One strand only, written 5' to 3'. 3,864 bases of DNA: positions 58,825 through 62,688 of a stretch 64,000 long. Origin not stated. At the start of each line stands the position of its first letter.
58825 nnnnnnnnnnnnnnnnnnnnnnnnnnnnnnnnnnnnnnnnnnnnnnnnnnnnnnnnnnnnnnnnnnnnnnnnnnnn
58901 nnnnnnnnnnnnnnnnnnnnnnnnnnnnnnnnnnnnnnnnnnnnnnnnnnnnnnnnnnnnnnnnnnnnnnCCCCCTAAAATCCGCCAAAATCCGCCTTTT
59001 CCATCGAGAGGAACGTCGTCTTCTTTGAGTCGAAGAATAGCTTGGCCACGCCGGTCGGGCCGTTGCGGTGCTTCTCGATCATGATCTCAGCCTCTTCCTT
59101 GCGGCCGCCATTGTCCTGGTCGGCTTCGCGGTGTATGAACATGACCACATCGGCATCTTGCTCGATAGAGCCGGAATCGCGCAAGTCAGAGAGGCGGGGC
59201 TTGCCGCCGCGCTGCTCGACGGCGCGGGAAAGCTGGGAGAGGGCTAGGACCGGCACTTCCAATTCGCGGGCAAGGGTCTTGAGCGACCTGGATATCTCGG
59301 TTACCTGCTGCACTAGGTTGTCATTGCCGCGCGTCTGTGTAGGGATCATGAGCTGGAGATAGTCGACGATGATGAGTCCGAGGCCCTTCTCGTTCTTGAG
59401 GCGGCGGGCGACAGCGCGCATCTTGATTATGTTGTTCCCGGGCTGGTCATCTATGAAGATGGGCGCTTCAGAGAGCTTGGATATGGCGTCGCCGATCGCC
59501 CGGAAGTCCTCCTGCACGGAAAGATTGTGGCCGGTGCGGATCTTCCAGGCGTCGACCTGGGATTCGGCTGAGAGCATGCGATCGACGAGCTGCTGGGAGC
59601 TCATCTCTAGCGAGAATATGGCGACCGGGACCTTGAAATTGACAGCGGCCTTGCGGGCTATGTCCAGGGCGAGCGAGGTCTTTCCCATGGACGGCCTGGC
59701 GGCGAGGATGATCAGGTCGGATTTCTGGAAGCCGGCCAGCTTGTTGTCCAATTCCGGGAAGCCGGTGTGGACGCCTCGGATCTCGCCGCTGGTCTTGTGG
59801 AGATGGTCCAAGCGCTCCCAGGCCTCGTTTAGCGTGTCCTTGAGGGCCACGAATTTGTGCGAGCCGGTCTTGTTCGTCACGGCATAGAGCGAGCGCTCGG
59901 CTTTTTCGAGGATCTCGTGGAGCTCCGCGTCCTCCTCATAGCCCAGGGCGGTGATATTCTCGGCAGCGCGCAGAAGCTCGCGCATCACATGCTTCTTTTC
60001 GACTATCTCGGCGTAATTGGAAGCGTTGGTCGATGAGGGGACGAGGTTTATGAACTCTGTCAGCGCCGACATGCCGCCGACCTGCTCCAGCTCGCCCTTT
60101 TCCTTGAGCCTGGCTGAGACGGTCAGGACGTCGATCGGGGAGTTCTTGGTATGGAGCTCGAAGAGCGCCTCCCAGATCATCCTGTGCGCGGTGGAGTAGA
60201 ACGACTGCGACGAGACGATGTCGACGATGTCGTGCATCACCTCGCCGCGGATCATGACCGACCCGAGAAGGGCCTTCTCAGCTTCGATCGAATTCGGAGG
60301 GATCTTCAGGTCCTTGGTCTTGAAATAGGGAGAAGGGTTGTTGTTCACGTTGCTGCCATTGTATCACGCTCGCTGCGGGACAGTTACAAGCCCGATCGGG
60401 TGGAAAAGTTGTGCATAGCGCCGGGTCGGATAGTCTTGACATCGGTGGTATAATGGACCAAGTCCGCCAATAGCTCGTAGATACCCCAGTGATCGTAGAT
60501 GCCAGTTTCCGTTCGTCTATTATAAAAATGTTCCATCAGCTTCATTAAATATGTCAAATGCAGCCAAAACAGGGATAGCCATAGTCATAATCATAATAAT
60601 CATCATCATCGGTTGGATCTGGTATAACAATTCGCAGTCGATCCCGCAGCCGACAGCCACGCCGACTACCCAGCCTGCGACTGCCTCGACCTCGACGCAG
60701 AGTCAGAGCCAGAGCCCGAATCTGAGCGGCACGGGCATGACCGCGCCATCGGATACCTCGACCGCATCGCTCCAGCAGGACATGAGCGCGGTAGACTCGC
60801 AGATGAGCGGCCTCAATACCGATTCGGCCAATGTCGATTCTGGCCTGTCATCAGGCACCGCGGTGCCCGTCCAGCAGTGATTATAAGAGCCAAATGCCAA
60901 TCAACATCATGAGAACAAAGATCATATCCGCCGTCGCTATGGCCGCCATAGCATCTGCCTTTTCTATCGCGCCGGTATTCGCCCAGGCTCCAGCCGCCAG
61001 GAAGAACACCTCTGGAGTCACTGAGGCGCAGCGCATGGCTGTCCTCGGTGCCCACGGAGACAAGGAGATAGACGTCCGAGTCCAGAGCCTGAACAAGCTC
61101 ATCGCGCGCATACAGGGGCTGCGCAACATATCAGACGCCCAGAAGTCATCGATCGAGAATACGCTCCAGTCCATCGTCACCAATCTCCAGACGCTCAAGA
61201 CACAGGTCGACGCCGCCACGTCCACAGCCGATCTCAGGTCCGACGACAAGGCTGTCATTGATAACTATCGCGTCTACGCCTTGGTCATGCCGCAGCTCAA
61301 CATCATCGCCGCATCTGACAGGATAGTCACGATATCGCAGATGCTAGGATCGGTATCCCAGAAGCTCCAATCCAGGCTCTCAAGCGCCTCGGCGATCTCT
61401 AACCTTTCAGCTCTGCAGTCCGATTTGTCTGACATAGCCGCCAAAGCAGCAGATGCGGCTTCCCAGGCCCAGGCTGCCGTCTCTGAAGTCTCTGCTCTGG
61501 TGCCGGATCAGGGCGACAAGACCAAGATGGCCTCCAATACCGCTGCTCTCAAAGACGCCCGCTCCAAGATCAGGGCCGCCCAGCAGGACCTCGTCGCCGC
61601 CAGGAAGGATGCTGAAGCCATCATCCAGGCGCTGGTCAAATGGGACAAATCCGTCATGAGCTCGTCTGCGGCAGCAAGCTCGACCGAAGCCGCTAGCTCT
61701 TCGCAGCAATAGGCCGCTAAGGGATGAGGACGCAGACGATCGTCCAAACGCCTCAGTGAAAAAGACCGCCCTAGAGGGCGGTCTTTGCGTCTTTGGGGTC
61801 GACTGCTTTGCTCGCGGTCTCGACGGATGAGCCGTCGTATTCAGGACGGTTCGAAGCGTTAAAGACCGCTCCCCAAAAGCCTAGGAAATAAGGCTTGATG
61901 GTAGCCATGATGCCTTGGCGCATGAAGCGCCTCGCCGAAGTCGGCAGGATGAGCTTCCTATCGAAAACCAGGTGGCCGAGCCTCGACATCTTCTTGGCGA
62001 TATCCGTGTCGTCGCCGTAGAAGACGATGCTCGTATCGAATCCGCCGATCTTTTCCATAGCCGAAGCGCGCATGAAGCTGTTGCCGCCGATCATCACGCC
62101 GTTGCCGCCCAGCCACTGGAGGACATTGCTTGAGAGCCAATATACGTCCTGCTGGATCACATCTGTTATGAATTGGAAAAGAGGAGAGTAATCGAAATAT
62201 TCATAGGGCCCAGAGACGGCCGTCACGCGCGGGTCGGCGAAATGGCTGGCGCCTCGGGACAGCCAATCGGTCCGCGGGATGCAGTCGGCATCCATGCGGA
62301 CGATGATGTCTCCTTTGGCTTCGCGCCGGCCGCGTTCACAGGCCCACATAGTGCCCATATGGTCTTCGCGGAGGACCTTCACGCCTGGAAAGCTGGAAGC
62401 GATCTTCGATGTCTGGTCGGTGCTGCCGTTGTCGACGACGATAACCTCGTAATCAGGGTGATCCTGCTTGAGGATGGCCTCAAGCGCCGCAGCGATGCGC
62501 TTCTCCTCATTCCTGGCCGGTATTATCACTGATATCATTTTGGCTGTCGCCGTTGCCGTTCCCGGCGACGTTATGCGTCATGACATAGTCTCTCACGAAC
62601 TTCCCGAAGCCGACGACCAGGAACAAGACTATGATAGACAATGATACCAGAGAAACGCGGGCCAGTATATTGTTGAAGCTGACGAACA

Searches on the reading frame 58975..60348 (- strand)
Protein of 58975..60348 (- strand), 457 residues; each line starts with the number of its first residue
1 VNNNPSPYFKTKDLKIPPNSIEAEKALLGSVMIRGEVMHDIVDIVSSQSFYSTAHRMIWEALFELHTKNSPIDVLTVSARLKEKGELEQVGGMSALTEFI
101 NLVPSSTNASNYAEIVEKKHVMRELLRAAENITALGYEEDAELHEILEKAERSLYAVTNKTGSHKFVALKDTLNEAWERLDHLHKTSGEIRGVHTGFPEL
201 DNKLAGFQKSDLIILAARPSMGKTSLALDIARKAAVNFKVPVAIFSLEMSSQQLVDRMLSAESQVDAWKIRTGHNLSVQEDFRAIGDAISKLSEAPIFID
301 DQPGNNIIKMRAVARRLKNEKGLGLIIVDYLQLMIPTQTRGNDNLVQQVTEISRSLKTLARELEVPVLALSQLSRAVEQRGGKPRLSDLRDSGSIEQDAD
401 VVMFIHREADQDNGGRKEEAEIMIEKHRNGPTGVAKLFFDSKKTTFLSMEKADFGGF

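Call 38: search_protein_families(library=pfam, proteins=[window:58975-60348:-], max_evalue=0.001)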
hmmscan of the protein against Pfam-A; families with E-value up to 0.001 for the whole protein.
window:58975-60348:- (457 aa): 4 families
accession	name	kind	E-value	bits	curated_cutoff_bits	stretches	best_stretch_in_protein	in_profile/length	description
PF03796.21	DnaB_C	-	4.6e-100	334.7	27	1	192-446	1-253/255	DnaB-like helicase C terminal domain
PF00772.26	DnaB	-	1e-31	109.5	23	1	17-117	2-102/103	DnaB-like helicase N terminal domain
PF13481.12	AAA_25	-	5.3e-13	49.5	27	1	193-373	15-190/195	AAA domain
PF06745.19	ATPase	-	0.00011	22.1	26.6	1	193-284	1-91/231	KaiC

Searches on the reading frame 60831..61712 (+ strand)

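Call 38: search_protein_families(library=pfam, proteins=[window:60831-61712:+], max_evalue=0.001)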
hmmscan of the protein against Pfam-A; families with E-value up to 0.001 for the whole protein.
window:60831-61712:+ (293 aa): 1 family
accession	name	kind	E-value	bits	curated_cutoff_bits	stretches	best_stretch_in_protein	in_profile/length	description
PF09577.15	Spore_YpjB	-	0.00024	21.5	24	1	86-208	69-191/230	Sporulation protein YpjB (SpoYpjB)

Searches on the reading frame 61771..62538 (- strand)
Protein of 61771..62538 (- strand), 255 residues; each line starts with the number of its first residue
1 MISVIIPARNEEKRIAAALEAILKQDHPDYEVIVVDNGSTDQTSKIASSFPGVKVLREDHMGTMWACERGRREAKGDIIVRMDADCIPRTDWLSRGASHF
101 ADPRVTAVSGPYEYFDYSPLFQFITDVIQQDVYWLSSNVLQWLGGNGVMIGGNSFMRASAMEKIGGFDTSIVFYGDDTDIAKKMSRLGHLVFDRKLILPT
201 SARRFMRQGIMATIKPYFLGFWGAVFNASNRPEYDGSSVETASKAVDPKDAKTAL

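Call 38: search_protein_families(library=pfam, proteins=[window:61771-62538:-], max_evalue=0.001)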
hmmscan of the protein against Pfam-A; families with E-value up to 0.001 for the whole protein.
window:61771-62538:- (255 aa): 5 families
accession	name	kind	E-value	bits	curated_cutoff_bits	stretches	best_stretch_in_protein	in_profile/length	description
PF00535.33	Glycos_transf_2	-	6e-33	114.6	23.3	1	3-165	1-168/168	Glycosyl transferase family 2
PF13641.12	Glyco_tranf_2_3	-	7e-19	69.2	27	1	2-189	3-199/230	Glycosyltransferase like family 2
PF13632.12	Glyco_trans_2_3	-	2.9e-09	37.5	27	1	78-188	1-110/198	Glycosyl transferase family group 2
PF10111.15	Glyco_tranf_2_2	-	4e-09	36.8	27.3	1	3-97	1-103/276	Glycosyltransferase like family 2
PF13506.12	Glyco_transf_21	-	2.6e-08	34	21.7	1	65-189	20-142/174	Glycosyl transferase family 21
